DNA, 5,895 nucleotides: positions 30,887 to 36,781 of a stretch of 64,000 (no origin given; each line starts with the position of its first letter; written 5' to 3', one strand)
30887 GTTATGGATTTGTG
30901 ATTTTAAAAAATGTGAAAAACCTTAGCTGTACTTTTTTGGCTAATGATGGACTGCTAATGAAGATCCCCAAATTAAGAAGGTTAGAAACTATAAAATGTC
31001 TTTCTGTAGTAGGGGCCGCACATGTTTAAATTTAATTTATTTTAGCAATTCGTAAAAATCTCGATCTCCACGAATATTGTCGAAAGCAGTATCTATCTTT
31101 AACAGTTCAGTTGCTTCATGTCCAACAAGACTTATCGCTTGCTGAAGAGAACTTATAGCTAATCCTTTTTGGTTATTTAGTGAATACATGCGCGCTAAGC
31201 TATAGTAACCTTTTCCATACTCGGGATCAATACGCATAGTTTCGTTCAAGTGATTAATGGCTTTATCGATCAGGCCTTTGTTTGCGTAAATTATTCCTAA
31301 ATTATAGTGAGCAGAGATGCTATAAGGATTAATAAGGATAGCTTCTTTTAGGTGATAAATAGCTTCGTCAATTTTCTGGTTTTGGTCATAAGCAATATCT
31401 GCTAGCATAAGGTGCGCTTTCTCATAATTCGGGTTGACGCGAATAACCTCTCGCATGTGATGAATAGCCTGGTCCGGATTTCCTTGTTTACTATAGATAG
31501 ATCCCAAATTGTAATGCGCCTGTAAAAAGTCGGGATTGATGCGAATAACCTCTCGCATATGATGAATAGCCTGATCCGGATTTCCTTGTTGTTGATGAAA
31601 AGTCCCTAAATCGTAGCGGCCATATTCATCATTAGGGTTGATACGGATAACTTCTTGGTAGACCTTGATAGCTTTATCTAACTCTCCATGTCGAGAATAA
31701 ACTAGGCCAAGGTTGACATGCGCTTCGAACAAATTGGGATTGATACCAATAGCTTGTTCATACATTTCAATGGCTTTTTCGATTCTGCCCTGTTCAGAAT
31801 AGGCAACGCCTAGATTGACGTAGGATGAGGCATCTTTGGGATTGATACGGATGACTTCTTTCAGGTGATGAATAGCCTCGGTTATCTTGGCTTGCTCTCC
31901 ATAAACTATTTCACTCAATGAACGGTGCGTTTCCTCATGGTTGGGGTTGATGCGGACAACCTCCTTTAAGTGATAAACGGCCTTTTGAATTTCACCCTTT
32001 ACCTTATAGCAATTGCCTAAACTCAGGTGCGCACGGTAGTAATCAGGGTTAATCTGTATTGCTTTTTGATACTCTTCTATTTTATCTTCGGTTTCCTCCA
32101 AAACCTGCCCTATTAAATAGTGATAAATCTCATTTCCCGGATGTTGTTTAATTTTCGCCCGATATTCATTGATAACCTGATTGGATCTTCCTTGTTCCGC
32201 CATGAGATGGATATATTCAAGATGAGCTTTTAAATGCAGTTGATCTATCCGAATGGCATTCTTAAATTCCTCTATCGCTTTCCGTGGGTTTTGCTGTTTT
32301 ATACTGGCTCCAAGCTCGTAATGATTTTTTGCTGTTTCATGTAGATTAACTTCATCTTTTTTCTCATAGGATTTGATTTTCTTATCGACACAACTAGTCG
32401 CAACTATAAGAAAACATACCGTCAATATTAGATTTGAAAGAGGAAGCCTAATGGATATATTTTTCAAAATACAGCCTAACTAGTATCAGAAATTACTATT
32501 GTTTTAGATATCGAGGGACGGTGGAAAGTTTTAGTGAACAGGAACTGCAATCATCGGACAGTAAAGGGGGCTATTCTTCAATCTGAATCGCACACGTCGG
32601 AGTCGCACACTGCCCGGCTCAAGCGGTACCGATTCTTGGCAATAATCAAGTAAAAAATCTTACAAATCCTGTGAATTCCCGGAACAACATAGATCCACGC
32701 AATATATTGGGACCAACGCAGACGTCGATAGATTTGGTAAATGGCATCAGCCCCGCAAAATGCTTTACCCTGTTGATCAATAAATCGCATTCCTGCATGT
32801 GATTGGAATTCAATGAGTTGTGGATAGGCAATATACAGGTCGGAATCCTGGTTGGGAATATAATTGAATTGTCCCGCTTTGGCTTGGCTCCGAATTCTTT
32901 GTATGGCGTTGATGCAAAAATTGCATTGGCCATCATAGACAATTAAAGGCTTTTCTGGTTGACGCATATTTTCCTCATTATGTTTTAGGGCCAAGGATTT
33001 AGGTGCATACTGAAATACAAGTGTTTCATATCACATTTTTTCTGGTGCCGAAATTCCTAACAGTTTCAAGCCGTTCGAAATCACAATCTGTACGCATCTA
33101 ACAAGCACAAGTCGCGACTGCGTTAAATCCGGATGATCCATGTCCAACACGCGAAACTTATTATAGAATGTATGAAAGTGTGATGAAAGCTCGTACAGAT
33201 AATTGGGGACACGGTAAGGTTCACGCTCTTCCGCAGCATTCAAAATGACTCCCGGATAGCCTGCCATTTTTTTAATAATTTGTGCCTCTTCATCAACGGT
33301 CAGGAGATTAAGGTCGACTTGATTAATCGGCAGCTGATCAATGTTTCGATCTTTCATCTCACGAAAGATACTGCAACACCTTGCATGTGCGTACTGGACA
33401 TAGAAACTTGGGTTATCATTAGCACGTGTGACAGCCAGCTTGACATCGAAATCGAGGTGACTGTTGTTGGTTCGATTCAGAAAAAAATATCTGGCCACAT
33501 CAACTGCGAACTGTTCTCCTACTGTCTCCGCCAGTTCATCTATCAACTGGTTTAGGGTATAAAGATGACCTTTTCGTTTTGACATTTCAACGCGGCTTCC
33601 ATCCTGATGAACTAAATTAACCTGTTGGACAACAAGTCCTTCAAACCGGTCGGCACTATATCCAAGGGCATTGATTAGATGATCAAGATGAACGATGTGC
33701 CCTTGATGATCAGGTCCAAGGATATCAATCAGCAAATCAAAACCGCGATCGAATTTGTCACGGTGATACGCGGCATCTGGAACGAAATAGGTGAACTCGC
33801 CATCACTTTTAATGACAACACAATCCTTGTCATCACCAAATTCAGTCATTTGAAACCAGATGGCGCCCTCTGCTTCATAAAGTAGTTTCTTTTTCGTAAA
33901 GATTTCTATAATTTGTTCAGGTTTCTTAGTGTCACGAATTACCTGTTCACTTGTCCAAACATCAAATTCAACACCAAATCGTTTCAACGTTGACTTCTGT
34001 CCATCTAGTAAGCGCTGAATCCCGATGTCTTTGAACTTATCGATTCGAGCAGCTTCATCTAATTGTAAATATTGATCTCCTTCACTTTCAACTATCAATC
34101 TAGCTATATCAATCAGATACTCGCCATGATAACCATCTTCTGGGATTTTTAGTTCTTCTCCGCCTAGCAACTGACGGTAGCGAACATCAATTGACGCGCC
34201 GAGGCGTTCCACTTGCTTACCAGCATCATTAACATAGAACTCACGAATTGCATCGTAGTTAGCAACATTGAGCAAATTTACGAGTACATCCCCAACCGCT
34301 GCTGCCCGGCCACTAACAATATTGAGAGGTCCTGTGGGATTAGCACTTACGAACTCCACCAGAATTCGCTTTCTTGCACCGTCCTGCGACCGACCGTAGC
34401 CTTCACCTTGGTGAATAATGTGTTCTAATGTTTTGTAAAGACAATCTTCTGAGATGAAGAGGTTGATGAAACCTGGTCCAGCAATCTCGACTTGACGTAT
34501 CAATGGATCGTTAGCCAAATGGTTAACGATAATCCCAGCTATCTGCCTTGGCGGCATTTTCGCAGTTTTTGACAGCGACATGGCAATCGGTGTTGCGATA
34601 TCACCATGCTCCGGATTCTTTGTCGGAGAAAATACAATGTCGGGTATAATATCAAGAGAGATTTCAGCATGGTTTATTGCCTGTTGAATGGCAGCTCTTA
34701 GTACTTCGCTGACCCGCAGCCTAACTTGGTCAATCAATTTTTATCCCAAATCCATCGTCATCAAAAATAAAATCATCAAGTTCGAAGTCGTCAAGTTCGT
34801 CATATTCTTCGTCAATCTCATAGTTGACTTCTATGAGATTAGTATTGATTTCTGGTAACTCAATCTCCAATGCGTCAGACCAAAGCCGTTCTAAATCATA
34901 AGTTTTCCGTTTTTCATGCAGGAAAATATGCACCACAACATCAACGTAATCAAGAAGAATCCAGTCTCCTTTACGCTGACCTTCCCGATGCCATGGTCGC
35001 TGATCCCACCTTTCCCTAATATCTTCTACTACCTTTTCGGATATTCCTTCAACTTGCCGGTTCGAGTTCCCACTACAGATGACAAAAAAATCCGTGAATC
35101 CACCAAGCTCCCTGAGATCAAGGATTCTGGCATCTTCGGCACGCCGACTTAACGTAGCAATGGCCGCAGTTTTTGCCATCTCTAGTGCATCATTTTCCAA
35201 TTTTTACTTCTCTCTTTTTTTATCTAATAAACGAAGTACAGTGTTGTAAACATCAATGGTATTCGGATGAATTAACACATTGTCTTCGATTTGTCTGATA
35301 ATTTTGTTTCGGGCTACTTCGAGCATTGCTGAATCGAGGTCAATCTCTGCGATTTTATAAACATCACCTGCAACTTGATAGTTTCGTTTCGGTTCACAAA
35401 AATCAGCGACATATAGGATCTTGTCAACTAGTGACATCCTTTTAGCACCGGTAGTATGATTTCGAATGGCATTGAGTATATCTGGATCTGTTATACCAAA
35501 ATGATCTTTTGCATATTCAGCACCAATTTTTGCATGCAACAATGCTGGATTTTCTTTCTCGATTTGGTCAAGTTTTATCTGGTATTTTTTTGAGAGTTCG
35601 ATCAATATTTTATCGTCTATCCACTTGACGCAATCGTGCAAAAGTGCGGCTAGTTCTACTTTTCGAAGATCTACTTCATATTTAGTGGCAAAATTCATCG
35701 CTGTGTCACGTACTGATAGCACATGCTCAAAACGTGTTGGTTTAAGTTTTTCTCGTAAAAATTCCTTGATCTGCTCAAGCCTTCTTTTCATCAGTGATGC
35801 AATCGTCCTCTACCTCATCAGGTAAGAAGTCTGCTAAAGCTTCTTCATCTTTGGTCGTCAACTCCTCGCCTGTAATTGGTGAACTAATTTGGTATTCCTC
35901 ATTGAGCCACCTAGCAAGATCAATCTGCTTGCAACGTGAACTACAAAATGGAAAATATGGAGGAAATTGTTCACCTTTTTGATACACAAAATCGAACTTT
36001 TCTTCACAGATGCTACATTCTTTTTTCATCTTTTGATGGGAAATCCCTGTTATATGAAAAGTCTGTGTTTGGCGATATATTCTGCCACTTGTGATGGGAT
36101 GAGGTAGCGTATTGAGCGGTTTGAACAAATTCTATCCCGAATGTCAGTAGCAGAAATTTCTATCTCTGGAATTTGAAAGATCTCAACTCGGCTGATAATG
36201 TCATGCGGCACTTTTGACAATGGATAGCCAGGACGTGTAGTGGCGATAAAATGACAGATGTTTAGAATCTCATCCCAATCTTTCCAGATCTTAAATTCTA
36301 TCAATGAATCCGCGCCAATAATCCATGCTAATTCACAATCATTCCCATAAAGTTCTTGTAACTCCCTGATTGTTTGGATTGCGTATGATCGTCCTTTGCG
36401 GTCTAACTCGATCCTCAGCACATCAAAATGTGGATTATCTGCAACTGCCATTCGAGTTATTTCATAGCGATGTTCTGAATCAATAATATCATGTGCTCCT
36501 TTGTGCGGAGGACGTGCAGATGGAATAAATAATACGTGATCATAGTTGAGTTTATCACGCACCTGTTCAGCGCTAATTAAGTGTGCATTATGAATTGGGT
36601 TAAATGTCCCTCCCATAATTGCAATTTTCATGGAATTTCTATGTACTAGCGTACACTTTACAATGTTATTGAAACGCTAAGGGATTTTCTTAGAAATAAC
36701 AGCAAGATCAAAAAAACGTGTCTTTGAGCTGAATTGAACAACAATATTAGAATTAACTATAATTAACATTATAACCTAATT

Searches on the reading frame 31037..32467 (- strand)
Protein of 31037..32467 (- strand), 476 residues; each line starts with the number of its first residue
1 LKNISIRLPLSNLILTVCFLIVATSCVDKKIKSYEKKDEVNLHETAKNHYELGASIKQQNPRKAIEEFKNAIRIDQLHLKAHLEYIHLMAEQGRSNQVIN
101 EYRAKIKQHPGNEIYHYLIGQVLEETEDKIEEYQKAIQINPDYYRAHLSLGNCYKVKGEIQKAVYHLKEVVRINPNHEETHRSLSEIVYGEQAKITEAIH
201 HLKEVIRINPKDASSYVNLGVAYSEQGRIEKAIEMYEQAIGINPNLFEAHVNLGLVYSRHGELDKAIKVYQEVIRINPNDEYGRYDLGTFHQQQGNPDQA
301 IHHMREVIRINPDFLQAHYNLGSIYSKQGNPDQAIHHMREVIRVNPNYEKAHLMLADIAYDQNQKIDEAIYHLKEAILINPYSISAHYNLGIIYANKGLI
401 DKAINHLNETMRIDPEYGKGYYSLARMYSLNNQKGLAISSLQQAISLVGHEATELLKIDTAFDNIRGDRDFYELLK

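Call 10: search_protein_families(library=pfam, proteins=[window:31037-32467:-], max_evalue=0.001)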
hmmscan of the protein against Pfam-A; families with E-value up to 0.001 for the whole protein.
window:31037-32467:- (476 aa): 41 families (the best 25 are shown)
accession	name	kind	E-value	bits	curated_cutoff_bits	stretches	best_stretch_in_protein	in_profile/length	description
PF00515.34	TPR_1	-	1.2e-68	224.8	27.8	5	213-245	1-33/34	Tetratricopeptide repeat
PF13414.12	TPR_11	-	1.4e-64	213.9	26.8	6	222-261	3-42/42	TPR repeat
PF07719.23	TPR_2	-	9.1e-64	206.8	27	6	248-280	2-34/34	Tetratricopeptide repeat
PF13181.12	TPR_8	-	3.3e-54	176.9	25.7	3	213-245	1-33/34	Tetratricopeptide repeat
PF13431.12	TPR_17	-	3.6e-53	173.9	24.4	5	202-234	2-34/34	Tetratricopeptide repeat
PF14559.12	TPR_19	-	2.6e-49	165.9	25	5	293-358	3-68/68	Tetratricopeptide repeat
PF13432.12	TPR_16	-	6e-38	129.3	32.7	3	319-379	1-60/65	Tetratricopeptide repeat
PF13424.12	TPR_12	-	2.7e-37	127.3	30.1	4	286-344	8-74/77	Tetratricopeptide repeat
PF13428.12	TPR_14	-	3e-36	120.6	23.5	2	316-358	2-44/44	Tetratricopeptide repeat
PF13174.12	TPR_6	-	3.1e-31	106.3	26.3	0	216-245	3-32/33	Tetratricopeptide repeat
PF13176.12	TPR_7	-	1.8e-27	93.5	27.9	2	216-242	2-28/36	Tetratricopeptide repeat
PF13374.12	TPR_10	-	1.4e-24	85.7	27.5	1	213-240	2-29/42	Tetratricopeptide repeat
PF24575.1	TPR_Slam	-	9.7e-22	77.8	35.2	0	318-368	50-99/104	Surface lipoprotein assembly modifier, N-terminal TPR repeats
PF12895.13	ANAPC3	-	1e-19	71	27.2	2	261-340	3-81/82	Anaphase-promoting complex, cyclosome, subunit 3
PF13371.12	TPR_9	-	2.2e-18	66.5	35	1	255-313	3-61/73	Tetratricopeptide repeat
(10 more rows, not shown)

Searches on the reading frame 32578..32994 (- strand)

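Call 10: search_protein_families(library=pfam, proteins=[window:32578-32994:-], max_evalue=0.001)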
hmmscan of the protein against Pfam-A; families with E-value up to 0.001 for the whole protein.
window:32578-32994:- (138 aa): 1 family
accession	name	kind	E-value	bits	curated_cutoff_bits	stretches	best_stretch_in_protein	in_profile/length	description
PF04134.17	DCC1-like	-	1.8e-19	71.5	27.8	1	18-127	1-112/113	DCC1-like thiol-disulfide oxidoreductase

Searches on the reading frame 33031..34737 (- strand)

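Call 10: search_protein_families(library=pfam, proteins=[window:33031-34737:-], max_evalue=0.001)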
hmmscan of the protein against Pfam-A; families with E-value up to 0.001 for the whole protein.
window:33031-34737:- (568 aa): 3 families
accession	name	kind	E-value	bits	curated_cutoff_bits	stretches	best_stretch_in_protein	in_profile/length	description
PF05746.21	DALR_1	-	1.7e-34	118.9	22.3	1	447-568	1-117/117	DALR anticodon binding domain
PF03485.21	Arg_tRNA_synt_N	-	5.9e-24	84.9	21.5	1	12-95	2-85/85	Arginyl tRNA synthetase N terminal domain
PF00750.26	tRNA-synt_1d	-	8.1e-18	64.9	23.3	1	105-404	3-300/349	tRNA synthetases class I (R), catalytic domain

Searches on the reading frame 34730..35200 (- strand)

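Call 10: search_protein_families(library=pfam, proteins=[window:34730-35200:-], max_evalue=0.001)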
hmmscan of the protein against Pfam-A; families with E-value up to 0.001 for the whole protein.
window:34730-35200:- (156 aa): 1 family
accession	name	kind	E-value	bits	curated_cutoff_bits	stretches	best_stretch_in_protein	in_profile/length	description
PF02410.21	RsfS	-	6.6e-30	103.7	21.6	1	14-107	5-98/98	Ribosomal silencing factor during starvation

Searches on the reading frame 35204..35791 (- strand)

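Call 10: search_protein_families(library=pfam, proteins=[window:35204-35791:-], max_evalue=0.001)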
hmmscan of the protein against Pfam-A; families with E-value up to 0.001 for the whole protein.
window:35204-35791:- (195 aa): 1 family
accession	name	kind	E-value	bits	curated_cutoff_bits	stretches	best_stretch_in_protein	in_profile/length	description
PF01966.28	HD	-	2.1e-15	57.4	22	1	20-132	1-113/116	HD domain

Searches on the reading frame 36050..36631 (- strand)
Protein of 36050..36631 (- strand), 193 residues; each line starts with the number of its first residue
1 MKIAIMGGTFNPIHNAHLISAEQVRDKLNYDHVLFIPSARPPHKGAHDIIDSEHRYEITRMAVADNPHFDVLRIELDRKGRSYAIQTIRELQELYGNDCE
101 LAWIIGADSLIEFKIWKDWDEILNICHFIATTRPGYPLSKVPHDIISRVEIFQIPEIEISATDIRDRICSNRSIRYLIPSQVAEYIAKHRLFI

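Call 9: search_protein_families(library=pfam, proteins=[window:36050-36631:-], max_evalue=0.001)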
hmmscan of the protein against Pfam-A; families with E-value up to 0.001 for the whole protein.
window:36050-36631:- (193 aa): 1 family
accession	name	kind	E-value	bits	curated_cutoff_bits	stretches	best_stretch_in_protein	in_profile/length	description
PF01467.32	CTP_transf_like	-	9.6e-28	97.5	21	1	5-167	1-133/133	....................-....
